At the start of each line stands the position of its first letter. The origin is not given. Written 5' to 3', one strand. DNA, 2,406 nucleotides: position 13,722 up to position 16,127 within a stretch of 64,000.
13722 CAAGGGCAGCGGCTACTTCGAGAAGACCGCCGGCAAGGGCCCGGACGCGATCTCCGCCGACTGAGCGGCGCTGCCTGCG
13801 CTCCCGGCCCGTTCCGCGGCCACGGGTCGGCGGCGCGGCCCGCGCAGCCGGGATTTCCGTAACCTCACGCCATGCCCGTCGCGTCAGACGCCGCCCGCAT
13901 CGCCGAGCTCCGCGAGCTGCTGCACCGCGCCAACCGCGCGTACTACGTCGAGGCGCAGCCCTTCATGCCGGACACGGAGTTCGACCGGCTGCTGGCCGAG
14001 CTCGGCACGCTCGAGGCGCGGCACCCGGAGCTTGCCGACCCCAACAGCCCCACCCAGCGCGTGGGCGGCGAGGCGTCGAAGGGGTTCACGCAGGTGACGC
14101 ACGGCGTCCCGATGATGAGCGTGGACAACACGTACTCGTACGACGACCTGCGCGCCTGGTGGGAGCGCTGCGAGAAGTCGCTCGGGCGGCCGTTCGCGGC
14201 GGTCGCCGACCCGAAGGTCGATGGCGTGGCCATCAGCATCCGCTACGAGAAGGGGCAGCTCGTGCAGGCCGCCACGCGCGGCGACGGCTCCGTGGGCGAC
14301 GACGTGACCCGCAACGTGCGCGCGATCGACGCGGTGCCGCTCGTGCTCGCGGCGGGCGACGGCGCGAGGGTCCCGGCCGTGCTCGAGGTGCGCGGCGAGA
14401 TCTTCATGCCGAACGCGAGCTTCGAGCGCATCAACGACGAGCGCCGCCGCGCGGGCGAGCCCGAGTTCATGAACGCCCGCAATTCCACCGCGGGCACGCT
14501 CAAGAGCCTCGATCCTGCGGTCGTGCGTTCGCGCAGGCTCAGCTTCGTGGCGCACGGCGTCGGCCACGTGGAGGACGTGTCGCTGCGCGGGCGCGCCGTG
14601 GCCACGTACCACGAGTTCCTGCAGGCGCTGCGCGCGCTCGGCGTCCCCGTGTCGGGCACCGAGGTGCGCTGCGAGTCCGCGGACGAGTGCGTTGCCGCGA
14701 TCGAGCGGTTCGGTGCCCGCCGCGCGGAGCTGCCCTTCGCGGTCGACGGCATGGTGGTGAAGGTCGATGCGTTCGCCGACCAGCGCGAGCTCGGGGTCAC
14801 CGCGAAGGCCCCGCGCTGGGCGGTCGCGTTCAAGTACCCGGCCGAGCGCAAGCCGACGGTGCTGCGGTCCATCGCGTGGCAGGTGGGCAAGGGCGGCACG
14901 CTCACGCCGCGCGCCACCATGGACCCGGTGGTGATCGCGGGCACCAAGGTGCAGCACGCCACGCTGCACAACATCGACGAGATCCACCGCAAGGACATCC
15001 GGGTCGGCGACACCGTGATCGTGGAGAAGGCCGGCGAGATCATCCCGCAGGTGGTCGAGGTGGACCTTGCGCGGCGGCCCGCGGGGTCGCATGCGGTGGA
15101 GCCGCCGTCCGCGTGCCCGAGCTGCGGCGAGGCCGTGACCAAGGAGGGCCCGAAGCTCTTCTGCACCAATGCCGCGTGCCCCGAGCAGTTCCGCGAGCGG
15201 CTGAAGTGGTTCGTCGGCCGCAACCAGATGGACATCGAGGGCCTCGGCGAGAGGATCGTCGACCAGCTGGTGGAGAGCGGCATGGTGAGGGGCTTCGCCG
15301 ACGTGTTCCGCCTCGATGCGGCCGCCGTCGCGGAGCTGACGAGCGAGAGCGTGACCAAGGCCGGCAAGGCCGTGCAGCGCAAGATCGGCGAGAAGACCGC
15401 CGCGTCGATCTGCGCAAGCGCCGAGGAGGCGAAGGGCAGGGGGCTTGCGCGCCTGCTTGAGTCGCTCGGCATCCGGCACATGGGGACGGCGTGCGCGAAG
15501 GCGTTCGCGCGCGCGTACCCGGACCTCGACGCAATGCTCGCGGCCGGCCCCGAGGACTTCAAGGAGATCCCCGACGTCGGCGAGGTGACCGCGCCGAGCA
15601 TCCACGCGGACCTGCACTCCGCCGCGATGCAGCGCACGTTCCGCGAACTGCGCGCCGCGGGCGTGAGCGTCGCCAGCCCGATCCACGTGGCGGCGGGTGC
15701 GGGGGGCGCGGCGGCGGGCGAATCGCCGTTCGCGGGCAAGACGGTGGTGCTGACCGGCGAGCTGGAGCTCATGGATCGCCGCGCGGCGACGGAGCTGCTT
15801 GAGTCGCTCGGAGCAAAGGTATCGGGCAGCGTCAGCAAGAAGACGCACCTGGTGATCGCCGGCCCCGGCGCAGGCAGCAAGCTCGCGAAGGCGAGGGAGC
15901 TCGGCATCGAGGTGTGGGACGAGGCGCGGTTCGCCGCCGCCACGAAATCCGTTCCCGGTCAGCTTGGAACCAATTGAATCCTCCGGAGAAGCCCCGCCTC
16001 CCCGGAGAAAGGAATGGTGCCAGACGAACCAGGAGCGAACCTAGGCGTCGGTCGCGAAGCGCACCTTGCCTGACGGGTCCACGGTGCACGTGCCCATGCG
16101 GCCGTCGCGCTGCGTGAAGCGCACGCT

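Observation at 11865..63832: Apparently undescribed interspersed repeat family that sits on stop codons (11 copies, 7 loci)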

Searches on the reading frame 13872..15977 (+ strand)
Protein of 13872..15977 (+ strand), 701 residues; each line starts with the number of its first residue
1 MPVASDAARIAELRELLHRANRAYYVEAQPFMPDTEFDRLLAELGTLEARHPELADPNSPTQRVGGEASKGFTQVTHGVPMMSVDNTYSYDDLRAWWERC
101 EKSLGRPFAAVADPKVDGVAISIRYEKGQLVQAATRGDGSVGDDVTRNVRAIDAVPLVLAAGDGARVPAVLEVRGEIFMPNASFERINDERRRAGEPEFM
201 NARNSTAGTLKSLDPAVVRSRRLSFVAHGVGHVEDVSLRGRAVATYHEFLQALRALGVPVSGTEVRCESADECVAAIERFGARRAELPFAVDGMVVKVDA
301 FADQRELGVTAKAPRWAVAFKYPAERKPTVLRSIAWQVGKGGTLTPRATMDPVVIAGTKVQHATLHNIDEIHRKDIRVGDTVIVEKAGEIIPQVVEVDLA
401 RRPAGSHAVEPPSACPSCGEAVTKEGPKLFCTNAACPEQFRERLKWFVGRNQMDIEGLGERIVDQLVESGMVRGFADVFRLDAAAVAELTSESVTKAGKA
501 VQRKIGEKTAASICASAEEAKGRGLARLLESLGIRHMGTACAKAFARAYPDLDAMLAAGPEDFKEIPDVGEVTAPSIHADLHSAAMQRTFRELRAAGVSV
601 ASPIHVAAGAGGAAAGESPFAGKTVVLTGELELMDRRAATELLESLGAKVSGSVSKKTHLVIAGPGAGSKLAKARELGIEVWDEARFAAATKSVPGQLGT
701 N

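Call 14: find_encoding_contigs(protein=window:13872-15977:+, flank=10000, max_places=6)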
Protein window:13872-15977:+ (701 aa): 5 contigs read that carry it; 5 places shown.
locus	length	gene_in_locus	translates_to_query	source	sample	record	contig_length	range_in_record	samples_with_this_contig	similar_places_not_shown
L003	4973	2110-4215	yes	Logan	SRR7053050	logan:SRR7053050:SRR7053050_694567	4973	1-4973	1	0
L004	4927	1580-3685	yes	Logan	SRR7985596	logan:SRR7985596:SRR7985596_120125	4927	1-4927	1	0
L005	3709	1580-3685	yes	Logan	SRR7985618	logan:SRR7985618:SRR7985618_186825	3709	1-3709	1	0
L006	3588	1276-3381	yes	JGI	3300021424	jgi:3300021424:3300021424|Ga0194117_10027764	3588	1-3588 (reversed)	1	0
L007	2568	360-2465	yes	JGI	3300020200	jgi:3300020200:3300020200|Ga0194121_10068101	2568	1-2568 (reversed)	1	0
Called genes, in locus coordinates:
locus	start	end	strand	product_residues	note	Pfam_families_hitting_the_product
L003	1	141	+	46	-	?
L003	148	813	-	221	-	-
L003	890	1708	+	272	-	PF01261:AP_endonuc_2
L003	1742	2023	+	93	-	PF09723:Zn_ribbon_8 (weak)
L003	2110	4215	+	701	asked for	PF22745:Nlig-Ia, PF01653:DNA_ligase_aden, PF03120:OB_DNA_ligase, PF14520:HHH_5 (faint), PF12826:HHH_2, PF00533:BRCT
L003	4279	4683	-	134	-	-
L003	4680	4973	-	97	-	?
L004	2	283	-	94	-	?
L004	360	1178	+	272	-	PF01261:AP_endonuc_2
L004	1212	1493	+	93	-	PF09723:Zn_ribbon_8 (weak)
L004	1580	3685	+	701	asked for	PF22745:Nlig-Ia, PF01653:DNA_ligase_aden, PF03120:OB_DNA_ligase, PF14520:HHH_5 (faint), PF12826:HHH_2, PF00533:BRCT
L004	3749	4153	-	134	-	-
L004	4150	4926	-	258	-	?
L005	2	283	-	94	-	?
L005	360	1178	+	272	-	PF01261:AP_endonuc_2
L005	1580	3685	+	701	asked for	PF22745:Nlig-Ia, PF01653:DNA_ligase_aden, PF03120:OB_DNA_ligase, PF14520:HHH_5 (faint), PF12826:HHH_2, PF00533:BRCT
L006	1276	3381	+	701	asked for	PF22745:Nlig-Ia, PF01653:DNA_ligase_aden, PF03120:OB_DNA_ligase, PF14520:HHH_5 (faint), PF12826:HHH_2, PF00533:BRCT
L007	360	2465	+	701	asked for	PF22745:Nlig-Ia, PF01653:DNA_ligase_aden, PF03120:OB_DNA_ligase, PF14520:HHH_5 (faint), PF12826:HHH_2, PF00533:BRCT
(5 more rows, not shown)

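Call 44: find_homologous_proteins(query=window:13872-15977:+, max_evalue=1e-100)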
Query window:13872-15977:+ (701 aa): 7949 proteins with E <= 1e-100 among 8000 candidates; the best 120 are listed.
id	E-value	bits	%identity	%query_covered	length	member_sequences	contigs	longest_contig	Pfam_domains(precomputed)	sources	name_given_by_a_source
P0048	0.0e+0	1503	98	99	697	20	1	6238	PF12826.14,PF03120.23,PF14520.13,PF01653.24,PF00533.34,PF22745.3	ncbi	ncbi:MAG: NAD-dependent DNA ligase LigA [Planctomycetota bacterium]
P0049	0.0e+0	1377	90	98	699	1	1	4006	PF12826.14,PF03120.23,PF14520.13,PF01653.24,PF00533.34,PF22745.3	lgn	-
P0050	0.0e+0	1333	87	98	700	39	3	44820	PF12826.14,PF03120.23,PF14520.13,PF01653.24,PF00533.34,PF22745.3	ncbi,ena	-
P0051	0.0e+0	1316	86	98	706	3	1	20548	PF12826.14,PF03120.23,PF14520.13,PF01653.24,PF00533.34,PF22745.3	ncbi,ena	-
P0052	0.0e+0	1315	88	98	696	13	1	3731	PF12826.14,PF03120.23,PF14520.13,PF01653.24,PF00533.34,PF22745.3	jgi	jgi:DNA ligase (NAD+)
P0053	0.0e+0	1303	85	98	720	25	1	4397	PF12826.14,PF03120.23,PF14520.13,PF01653.24,PF00533.34,PF22745.3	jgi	jgi:DNA ligase (NAD+)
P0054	0.0e+0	1270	85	98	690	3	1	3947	PF12826.14,PF03120.23,PF14520.13,PF01653.24,PF00533.34,PF22745.3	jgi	-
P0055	0.0e+0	1259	84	97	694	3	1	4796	PF12826.14,PF03120.23,PF14520.13,PF01653.24,PF00533.34,PF22745.3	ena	-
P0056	0.0e+0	1259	84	98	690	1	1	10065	PF12826.14,PF03120.23,PF14520.13,PF01653.24,PF00533.34,PF22745.3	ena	-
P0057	0.0e+0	1253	82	99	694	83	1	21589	PF12826.14,PF03120.23,PF14520.13,PF01653.24,PF00533.34,PF22745.3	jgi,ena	jgi:DNA ligase (NAD+)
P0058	0.0e+0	1251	84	97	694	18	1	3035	PF12826.14,PF03120.23,PF14520.13,PF01653.24,PF00533.34,PF22745.3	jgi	jgi:DNA ligase (NAD+)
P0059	0.0e+0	1248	83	97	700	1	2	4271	PF12826.14,PF03120.23,PF14520.13,PF01653.24,PF00533.34,PF00633.30,PF22745.3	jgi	jgi:DNA ligase (NAD+)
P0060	0.0e+0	1246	83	97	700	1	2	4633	PF12826.14,PF03120.23,PF14520.13,PF01653.24,PF00533.34,PF00633.30,PF22745.3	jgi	jgi:DNA ligase (NAD+)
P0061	0.0e+0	1245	83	97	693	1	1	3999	PF12826.14,PF03120.23,PF14520.13,PF01653.24,PF00533.34,PF00633.30,PF22745.3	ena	-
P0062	0.0e+0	1245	83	97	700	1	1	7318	PF12826.14,PF03120.23,PF14520.13,PF01653.24,PF00533.34,PF00633.30,PF22745.3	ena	-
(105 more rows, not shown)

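Call 46: find_encoding_contigs(protein=P0056, flank=10000, max_places=2)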
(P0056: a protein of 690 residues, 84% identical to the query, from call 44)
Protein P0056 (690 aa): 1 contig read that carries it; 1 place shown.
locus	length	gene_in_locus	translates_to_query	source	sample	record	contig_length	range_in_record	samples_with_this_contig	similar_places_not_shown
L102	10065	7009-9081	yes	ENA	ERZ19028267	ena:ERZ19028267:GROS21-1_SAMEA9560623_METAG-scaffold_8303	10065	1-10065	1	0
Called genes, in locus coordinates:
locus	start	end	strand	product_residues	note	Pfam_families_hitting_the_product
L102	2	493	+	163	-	?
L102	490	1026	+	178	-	-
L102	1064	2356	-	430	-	PF07394:DUF1501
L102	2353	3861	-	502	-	PF08811:DUF1800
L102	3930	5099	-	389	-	-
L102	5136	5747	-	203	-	-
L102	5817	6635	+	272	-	PF01261:AP_endonuc_2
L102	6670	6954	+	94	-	PF09723:Zn_ribbon_8 (weak)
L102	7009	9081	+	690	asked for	PF22745:Nlig-Ia, PF01653:DNA_ligase_aden, PF03120:OB_DNA_ligase, PF14520:HHH_5 (faint), PF12826:HHH_2, PF00533:BRCT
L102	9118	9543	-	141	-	-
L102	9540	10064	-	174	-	?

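Call 47: find_encoding_contigs(protein=P0057, flank=10000, max_places=2)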
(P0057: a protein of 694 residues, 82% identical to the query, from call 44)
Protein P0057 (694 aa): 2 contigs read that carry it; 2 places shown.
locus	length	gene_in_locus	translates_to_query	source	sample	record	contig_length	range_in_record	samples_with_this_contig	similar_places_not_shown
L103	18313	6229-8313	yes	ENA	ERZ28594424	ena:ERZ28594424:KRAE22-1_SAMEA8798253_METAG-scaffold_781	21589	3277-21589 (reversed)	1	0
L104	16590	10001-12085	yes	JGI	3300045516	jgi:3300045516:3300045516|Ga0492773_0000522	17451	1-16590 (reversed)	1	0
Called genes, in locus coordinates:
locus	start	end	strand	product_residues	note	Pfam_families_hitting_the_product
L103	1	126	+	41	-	?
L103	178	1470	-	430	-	PF07394:DUF1501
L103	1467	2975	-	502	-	PF08811:DUF1800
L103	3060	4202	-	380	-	-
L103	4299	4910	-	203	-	-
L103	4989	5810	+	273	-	PF01261:AP_endonuc_2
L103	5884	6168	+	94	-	PF09723:Zn_ribbon_8 (weak)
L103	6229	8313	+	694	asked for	PF22745:Nlig-Ia, PF01653:DNA_ligase_aden, PF03120:OB_DNA_ligase, PF14520:HHH_5 (faint), PF12826:HHH_2, PF00533:BRCT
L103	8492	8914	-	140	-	-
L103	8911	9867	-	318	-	PF02673:BacA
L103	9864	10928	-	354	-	PF03446:NAD_binding_2, PF03807:F420_oxidored (weak), PF07991:KARI_N, PF01450:KARI_C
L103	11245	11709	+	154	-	PF07238:PilZ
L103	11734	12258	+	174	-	-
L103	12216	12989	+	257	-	PF14622:Ribonucleas_3_3, PF00636:Ribonuclease_3, PF00035:dsrm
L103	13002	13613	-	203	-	PF13671:AAA_33 (weak), PF01202:SKI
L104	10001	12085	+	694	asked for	PF22745:Nlig-Ia, PF01653:DNA_ligase_aden, PF03120:OB_DNA_ligase, PF14520:HHH_5 (faint), PF12826:HHH_2, PF00533:BRCT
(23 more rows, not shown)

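Call 48: find_encoding_contigs(protein=P0050, flank=10000, max_places=2)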
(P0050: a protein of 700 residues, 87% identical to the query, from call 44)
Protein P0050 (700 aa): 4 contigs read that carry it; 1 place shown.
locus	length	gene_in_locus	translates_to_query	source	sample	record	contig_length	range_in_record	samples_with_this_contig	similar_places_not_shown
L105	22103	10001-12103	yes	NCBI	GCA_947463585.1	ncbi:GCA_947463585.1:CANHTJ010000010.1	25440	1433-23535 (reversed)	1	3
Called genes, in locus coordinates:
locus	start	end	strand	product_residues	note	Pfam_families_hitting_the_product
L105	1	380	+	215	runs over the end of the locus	-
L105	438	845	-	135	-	PF00581:Rhodanese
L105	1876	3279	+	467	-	PF01408:GFO_IDH_MocA, PF22725:GFO_IDH_MocA_C3 (weak), PF19051:GFO_IDH_MocA_C2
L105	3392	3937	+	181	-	-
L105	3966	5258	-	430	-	PF07394:DUF1501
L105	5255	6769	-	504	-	PF08811:DUF1800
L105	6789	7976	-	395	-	-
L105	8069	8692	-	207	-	-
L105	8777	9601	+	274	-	PF01261:AP_endonuc_2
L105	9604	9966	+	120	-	PF09723:Zn_ribbon_8 (weak)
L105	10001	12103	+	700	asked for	PF22745:Nlig-Ia, PF01653:DNA_ligase_aden, PF03120:OB_DNA_ligase, PF14520:HHH_5 (faint), PF12826:HHH_2, PF00533:BRCT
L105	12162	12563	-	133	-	-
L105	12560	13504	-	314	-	PF02673:BacA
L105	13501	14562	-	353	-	PF02826:2-Hacid_dh_C (weak), PF03446:NAD_binding_2 (weak), PF03807:F420_oxidored (weak), PF07991:KARI_N, PF01450:KARI_C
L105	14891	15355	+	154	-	PF07238:PilZ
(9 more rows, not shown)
